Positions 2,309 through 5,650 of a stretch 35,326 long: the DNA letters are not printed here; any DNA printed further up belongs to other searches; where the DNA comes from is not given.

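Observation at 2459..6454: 1331-aa acidic orphan protein ending in a class I glutamine-amidotransferase-like domain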

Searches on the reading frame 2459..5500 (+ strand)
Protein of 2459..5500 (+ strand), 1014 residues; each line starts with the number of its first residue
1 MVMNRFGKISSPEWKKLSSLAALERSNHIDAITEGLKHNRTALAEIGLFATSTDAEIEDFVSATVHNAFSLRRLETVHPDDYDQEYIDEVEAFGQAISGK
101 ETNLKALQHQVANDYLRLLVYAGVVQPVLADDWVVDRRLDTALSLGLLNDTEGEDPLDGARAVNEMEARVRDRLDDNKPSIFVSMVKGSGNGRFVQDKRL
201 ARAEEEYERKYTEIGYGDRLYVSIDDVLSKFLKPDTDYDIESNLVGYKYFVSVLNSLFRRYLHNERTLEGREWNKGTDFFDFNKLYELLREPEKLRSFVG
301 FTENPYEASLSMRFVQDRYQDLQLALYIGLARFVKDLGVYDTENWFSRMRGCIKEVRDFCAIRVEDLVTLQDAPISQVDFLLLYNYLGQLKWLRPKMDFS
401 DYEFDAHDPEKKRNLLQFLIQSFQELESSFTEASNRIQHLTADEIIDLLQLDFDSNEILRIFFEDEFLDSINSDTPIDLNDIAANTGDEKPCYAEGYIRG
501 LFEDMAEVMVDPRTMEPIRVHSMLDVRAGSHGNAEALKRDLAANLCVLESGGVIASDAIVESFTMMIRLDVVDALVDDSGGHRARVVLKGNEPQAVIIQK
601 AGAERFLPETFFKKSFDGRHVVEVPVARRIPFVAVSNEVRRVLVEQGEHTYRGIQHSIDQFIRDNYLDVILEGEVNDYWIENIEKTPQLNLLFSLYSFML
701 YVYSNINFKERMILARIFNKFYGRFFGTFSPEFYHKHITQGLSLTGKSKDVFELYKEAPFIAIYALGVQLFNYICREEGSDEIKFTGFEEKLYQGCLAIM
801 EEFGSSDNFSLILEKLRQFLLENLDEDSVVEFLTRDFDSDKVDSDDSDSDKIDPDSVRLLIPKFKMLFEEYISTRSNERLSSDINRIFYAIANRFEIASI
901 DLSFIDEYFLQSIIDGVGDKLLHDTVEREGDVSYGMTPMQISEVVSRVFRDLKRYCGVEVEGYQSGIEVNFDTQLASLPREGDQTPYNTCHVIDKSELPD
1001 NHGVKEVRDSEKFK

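Call 35: search_solved_structures(query=A2, max_evalue=10)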
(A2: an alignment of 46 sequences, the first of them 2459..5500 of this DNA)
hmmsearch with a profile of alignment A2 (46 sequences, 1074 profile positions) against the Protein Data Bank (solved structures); distinct sequences matched with E-value up to 10: 37.
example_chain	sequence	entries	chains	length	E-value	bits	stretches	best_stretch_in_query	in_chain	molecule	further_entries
1wl8_A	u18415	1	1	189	6e-09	37.7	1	879-1016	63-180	GMP synthase [glutamine-hydrolyzing] subunit A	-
2d7j_A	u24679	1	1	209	1.4e-08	36.4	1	879-1016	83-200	GMP synthase [glutamine-hydrolyzing] subunit A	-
1o1y_A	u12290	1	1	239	4e-08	34.9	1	843-1021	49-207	conserved hypothetical protein TM1158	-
7yc6_A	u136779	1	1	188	4.3e-08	34.8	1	888-1005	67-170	GMP synthase [glutamine-hydrolyzing] subunit A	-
8gr3_A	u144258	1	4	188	9.7e-08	33.6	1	888-1005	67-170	GMP synthase [glutamine-hydrolyzing] subunit A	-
2lxn_A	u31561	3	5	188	2.5e-07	32.3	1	888-1005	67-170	GMP synthase [glutamine-hydrolyzing] subunit A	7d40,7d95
7d96_A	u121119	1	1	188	3.4e-07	31.8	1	888-1005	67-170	GMP synthase [glutamine-hydrolyzing] subunit A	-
8gr1_A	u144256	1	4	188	4.5e-07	31.4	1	888-1005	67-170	GMP synthase [glutamine-hydrolyzing] subunit A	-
7d97_A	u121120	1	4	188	8.2e-07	30.6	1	888-1005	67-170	GMP synthase [glutamine-hydrolyzing] subunit A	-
2a9v_A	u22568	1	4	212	1.7e-06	29.5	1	891-1006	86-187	GMP synthase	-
2vpi_A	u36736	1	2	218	2.7e-06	28.9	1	893-1007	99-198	GMP SYNTHASE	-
2vxo_A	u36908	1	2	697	3.4e-06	28.5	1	893-1037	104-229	GMP SYNTHASE [GLUTAMINE-HYDROLYZING]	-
2ywb_A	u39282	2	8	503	5.3e-06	27.9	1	889-1007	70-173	GMP synthase [glutamine-hydrolyzing]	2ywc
5tw7_A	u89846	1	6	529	5.8e-06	27.8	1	891-1007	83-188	GMP synthase [glutamine-hydrolyzing]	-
7sbc_A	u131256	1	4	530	3.9e-05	25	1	892-1007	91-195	GMP synthase [glutamine-hydrolyzing]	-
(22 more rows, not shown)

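Call 36: find_homologous_proteins(query=A2, max_evalue=0.00001)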
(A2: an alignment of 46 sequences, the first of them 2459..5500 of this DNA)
Query A2 (46 sequences) (1014 aa, profile of the alignment): 1 proteins with E <= 0.00001 among 8000 candidates.
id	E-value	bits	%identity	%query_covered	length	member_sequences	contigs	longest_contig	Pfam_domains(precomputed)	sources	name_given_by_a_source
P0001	1.5e-185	637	100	100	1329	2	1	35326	-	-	-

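Call 53: predict_structure(alignment_id=A2)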
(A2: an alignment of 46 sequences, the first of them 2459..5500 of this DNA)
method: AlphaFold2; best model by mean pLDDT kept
length: 1014 residues; sequences in the alignment: 46
mean_pLDDT: 68.6   pTM: 0.68
mean pLDDT of the five models: 68.6, 67.7, 65.8, 65.5, 63.2
residues with pLDDT >= 90: 348; 70-90: 237; 50-70: 95; < 50: 334
segments of 3 or more residues with pLDDT < 50: 1-10, 240-243, 688-690, 692-706, 709-712, 714-808, 819-1014
pLDDT, mean of each block of 10 residues (from residue 1): 38 68 95 94 85 89 92 67 69 70 77 92 93 86 91 82 93 74 93 92 71 94 92 72 65 90 84 65 94 86 73 80 85 77 83 92 95 92 88 87 82 94 95 91 87 85 92 93 75 90 95 93 95 94 96 96 93 85 95 95 87 91 95 92 85 81 76 54 50 49 48 46 35 32 28 27 24 27 26 33 45 53 44 39 37 34 36 33 34 30 35 40 33 27 30 27 28 29 28 34 33 29
secondary structure, 60 per line:
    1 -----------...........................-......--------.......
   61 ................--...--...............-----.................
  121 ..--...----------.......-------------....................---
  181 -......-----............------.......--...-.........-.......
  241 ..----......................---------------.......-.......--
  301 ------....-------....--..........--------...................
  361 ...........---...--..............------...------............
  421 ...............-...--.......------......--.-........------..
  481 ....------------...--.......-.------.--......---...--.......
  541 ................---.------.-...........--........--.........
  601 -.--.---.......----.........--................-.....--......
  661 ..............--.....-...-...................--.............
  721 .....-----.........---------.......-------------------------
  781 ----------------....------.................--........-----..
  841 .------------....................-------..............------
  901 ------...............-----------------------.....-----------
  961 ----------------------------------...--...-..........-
elements in order (helices of 4 or more, strands of 3 or more residues): H12-38 H40-45 H54-76 H84-98 H104-122 E125-127 H138-144 H158-177 E182-187 H193-204 E211-217 E220-222 H224-231 H234-242 H247-268 H284-290 H292-298 E307-310 E318-321 H324-333 H342-371 H380-393 H409-435 H442-448 H455-460 H465-472 H479-484 E497-499 H502-508 E520-525 H534-547 E548-556 H569-579 E582-589 E592-600 H609-615 E620-623 H624-628 H631-646 H648-652 H655-674 H677-681 H687-705 H708-725 H731-739 H749-755 E797-800 H807-823 H826-829 E830-833 H854-873 H881-894 H907-921 H945-949 H1004-1013
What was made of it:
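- On Class I SAM-dependent methyltransferase fold: The AlphaFold secondary-structure order fits (call 53).
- AlphaFold residues 20-680 mostly have pLDDT 85-95, and the strand and helix order is beta1-alphaA-beta2-[insert]-beta3-beta4-alphaD-beta5-alphaE-beta6-beta7 (call 53).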

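Call 56: fold_search(model_id=the predicted structure, library=pdb)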
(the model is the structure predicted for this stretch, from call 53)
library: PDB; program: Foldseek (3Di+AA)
matches with E <= 10: 694; with E <= 0.001: 0
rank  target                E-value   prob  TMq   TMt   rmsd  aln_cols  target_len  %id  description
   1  9atv_B                1.1e-01  0.69  0.08  0.26  15.3       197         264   11  X-ray co-crystal structure of NCGC00685960 / NCATS-SM9335 in NNMT (released 2025-03-05)
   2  4rfq                  1.3e-01  0.94  0.10  0.30   5.5       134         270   12  Human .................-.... 18 (released 2014-10-08)
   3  8bij_A                1.4e-01  0.30  0.08  0.21  24.6       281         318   11  O-Methyltransferase Plu4894 (mutant I88M, W91L, C97Y, S142L, G146V, Y258M, L270F, S309Y) in complex with SAH (released 2023-03-08)
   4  8tjj_C                1.5e-01  0.38  0.08  0.20  25.2       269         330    8  SAM-dependent methyltransferase RedM bound to SAM (released 2023-12-13)
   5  8h3t_A                1.5e-01  0.18  0.08  0.20  26.1       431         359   12  The crystal structure of AlpH (released 2023-09-13)
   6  9hcj_P0               1.5e-01  0.06  0.07  0.08  27.8       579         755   12  D. discoideum nuclear pore complex (released 2024-12-25)
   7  21jx_A                1.7e-01  0.63  0.08  0.28  19.1       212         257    8  Crystal structure of compound 1 bound to human Nicotinamide N-methyltransferase (released 2026-03-11)
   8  5xvq_A                1.8e-01  0.54  0.08  0.26  15.5       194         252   11  Crystal structure of monkey Nicotinamide N-methyltransferase (NNMT) bound with end product, 1-methyl Nicotinamide (MNA (released 2017-08-02)
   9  5t6b_D                1.8e-01  0.51  0.07  0.15  12.8       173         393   12  X-ray structure of the KijD1 C3-methyltransfeerase, converted to monomeric form (released 2016-09-14)
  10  2iip_B                1.9e-01  0.66  0.08  0.27  11.6       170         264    9  Human Nicotinamide N-methyltransferase (released 2006-10-10)
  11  7ble_B                2.1e-01  0.54  0.08  0.27  19.3       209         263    8  Co-crystal structure of Human Nicotinamide N-methyltransferase (NNMT) with the tricyclic inhibitor (3) (released 2021-03-17)
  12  2i62_C                2.3e-01  0.54  0.09  0.28  15.8       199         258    8  Mouse Nicotinamide N-methyltransferase (released 2006-09-12)
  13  6kds_A                2.4e-01  0.87  0.08  0.30   4.5       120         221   15  Crystal structure of human NRMT2 in complex with alpha-N-monomethylated human CENP-A peptide (released 2020-07-08)
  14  2i62_A                2.4e-01  0.47  0.08  0.28  19.1       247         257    8  Mouse Nicotinamide N-methyltransferase (released 2006-09-12)
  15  3rod_A                2.6e-01  0.72  0.09  0.29  11.4       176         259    8  Methyltransferase (released 2011-09-07)
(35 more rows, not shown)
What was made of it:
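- On Class I SAM-dependent methyltransferase fold: Nearly all of the top 50 Foldseek matches are class I methyltransferases, but E>=0.1 and the best probability is 0.94 (call 56).
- Nearly all of the top 50 Foldseek matches are class I methyltransferases, but with E>=0.1 (call 56).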

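Call 58: search_protein_families(library=pfam, alignment_id=A2, max_evalue=1)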
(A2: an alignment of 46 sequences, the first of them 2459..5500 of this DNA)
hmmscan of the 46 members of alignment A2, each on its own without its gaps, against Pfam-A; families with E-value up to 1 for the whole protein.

A. member 1, window:2459-5500:+ (1014 aa): 0 families

B. families by the number of members that match (of 46 scanned): 51 families (the first 25 are shown)
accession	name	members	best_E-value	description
PF00117.34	GATase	21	5.9e-09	Glutamine amidotransferase class-I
PF13649.12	Methyltransf_25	3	0.0088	Methyltransferase domain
PF08241.18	Methyltransf_11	2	0.011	Methyltransferase domain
PF08242.18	Methyltransf_12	2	0.037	Methyltransferase domain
PF07685.20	GATase_3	2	0.075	CobB/CobQ-like glutamine amidotransferase domain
PF13656.11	RNA_pol_L_2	1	0.0016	RNA polymerase Rpb3/Rpb11 dimerisation domain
PF01885.22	PTS_2-RNA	1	0.0089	RNA 2'-phosphotransferase, Tpt1 / KptA family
PF20021.4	VMAP-M18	1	0.01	vWA-MoxR associated protein middle region (VMAP-M) 18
PF09687.15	PRESAN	1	0.01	Plasmodium RESA N-terminal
PF05347.21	Complex1_LYR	1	0.013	Complex 1 protein (LYR family)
PF15280.11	BORA_N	1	0.014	Protein aurora borealis N-terminus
PF17278.7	DUF5343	1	0.015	Family of unknown function (DUF5343)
PF01612.26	DNA_pol_A_exo1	1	0.017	3'-5' exonuclease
PF00346.24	Complex1_49kDa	1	0.024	Respiratory-chain NADH dehydrogenase, 49 Kd subunit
PF09924.15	LPG_synthase_C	1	0.028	Phosphatidylglycerol lysyltransferase, C-terminal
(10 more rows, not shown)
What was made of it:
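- Native homologues give weak Methyltransf_25/11/12 hits (call 58).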
